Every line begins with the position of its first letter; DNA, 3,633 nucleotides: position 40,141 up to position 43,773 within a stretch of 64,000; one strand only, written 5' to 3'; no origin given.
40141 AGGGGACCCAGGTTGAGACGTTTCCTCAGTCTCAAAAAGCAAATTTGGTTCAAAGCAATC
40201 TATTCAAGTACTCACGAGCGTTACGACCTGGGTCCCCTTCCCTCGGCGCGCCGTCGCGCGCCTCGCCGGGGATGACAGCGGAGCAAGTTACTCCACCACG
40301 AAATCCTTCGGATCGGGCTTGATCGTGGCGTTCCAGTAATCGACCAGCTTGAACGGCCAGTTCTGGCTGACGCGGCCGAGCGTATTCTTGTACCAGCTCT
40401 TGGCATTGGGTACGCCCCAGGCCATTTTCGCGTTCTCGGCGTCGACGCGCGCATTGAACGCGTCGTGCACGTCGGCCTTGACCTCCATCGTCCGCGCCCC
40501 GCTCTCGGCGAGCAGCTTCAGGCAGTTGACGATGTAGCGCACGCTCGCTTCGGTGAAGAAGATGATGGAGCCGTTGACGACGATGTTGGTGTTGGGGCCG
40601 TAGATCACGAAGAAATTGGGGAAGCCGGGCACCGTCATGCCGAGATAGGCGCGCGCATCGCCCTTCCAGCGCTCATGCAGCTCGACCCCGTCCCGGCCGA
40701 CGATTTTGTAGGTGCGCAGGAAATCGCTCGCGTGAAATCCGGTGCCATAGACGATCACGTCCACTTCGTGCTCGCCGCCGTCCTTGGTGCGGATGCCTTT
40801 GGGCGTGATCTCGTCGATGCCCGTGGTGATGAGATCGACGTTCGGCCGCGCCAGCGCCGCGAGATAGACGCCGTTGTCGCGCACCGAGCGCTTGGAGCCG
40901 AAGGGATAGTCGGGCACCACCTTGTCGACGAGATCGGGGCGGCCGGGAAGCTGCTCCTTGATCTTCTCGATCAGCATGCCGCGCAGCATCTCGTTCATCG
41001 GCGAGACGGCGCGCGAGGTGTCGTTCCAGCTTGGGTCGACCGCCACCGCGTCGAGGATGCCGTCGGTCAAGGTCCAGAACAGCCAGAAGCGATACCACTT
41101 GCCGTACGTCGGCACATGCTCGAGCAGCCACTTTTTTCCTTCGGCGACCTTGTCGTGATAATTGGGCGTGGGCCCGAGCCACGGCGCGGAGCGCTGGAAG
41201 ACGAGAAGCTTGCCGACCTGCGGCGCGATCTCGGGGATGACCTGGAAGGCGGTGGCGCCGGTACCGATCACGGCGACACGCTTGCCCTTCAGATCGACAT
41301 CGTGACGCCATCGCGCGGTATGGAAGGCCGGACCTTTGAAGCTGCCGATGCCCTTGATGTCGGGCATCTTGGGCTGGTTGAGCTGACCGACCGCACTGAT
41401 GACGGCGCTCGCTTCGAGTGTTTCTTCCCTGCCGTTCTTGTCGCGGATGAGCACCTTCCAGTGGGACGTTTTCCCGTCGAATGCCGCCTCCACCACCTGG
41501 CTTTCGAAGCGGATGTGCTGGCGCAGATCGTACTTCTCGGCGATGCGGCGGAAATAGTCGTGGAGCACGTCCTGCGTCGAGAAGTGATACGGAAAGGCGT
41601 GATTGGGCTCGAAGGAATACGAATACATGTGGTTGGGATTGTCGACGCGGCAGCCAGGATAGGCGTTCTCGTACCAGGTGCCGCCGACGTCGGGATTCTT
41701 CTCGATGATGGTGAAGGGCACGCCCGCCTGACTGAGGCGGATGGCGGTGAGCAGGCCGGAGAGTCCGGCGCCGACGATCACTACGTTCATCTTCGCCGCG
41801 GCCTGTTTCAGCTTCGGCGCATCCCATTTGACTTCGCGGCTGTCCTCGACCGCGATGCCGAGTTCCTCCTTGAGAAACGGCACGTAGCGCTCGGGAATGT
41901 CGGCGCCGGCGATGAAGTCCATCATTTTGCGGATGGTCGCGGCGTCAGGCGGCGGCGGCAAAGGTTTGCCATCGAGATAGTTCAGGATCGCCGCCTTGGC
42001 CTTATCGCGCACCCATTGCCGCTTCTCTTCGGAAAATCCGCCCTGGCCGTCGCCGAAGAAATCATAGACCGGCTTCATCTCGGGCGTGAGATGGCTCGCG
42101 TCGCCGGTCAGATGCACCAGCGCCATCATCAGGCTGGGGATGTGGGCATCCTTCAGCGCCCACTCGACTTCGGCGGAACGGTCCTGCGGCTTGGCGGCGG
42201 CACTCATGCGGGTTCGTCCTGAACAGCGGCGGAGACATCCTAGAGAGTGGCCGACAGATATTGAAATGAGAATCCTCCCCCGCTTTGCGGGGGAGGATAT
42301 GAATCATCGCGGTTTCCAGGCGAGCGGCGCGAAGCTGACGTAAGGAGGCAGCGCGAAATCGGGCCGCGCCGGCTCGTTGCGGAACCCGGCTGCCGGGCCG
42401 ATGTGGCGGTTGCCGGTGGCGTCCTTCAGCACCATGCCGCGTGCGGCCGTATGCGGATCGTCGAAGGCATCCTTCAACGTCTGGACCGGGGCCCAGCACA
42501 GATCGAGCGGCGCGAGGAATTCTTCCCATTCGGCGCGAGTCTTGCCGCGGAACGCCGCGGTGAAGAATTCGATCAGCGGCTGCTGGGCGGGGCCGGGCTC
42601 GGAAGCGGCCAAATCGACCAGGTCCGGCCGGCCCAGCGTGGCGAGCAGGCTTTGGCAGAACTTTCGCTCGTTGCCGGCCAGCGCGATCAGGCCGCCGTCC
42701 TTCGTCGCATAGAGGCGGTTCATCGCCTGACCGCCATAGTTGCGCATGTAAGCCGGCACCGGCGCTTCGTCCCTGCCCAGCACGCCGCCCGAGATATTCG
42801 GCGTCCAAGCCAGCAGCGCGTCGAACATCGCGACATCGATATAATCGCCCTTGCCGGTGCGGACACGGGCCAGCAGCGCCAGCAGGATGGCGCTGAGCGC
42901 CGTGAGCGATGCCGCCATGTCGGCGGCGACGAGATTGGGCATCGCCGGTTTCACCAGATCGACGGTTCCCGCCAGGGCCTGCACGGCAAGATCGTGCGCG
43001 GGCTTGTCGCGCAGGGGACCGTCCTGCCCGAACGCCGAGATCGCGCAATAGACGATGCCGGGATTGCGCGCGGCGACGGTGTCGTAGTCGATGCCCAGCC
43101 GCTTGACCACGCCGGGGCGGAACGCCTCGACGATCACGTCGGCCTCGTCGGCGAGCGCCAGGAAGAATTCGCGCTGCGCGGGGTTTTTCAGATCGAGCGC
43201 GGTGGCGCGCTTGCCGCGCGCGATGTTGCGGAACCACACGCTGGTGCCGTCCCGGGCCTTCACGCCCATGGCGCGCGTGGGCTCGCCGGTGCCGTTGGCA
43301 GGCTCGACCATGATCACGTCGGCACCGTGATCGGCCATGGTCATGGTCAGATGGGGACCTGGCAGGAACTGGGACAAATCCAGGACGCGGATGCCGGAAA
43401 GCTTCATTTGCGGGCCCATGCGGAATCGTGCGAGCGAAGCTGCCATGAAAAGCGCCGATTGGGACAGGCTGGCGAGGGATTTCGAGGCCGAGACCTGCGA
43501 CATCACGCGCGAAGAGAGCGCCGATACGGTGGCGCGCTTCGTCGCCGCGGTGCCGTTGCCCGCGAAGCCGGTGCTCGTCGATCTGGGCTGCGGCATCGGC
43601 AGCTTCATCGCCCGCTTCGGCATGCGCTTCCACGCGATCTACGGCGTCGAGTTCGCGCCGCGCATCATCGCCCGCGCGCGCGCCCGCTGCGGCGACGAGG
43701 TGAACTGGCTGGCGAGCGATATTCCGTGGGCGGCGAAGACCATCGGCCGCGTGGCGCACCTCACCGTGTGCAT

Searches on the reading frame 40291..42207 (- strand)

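Call 12: search_protein_families(library=pfam, proteins=[window:40291-42207:-])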
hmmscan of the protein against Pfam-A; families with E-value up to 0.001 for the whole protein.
window:40291-42207:- (639 aa): 13 families
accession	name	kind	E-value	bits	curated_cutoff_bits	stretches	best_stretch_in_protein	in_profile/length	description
PF00743.25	FMO-like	-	1.8e-20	73.3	22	1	141-344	3-219/532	Flavin-binding monooxygenase-like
PF07992.20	Pyr_redox_2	-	6.8e-14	52.4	26.1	1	140-323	1-157/291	Pyridine nucleotide-disulphide oxidoreductase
PF13450.12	NAD_binding_8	-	2.2e-13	50.7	21.9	1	144-196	1-53/68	NAD(P)-binding Rossmann-like domain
PF13738.12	Pyr_redox_3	-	2.5e-13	50.4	30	1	143-346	1-202/305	Pyridine nucleotide-disulphide oxidoreductase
PF13434.12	Lys_Orn_oxgnase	-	8.5e-09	35.4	21.3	1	215-329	97-209/339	L-lysine 6-monooxygenase/L-ornithine 5-monooxygenase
PF01266.30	DAO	-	3.8e-08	33.7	27.9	1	142-182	2-43/353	FAD dependent oxidoreductase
PF01494.25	FAD_binding_3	-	6.7e-06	26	22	1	140-171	2-33/349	FAD binding domain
PF00890.30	FAD_binding_2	-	1e-05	25.4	20.4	1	142-177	2-37/414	FAD binding domain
PF13454.12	NAD_binding_9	-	2.1e-05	25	21.8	0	143-274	1-153/155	FAD-NAD(P)-binding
PF01593.30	Amino_oxidase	-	7.5e-05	22.6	19.8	0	149-190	1-42/443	Flavin containing amine oxidoreductase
PF03486.20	HI0933_like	-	0.00012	22.1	50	0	141-175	2-36/244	HI0933-like protein Rossmann domain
PF12831.13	FAD_oxidored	-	0.00017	21.5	27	0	142-182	2-42/416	FAD dependent oxidoreductase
PF01946.23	Thi4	-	0.00047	19.9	26.2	1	137-178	15-58/235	Thi4 family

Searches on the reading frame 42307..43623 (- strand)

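Call 12: search_protein_families(library=pfam, proteins=[window:42307-43623:-])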
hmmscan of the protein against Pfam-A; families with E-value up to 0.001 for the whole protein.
window:42307-43623:- (439 aa): 1 family
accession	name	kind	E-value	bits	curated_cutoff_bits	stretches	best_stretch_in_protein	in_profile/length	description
PF02515.22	CoA_transf_3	-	1.5e-94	317.6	23.3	1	75-425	1-359/366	CoA-transferase family III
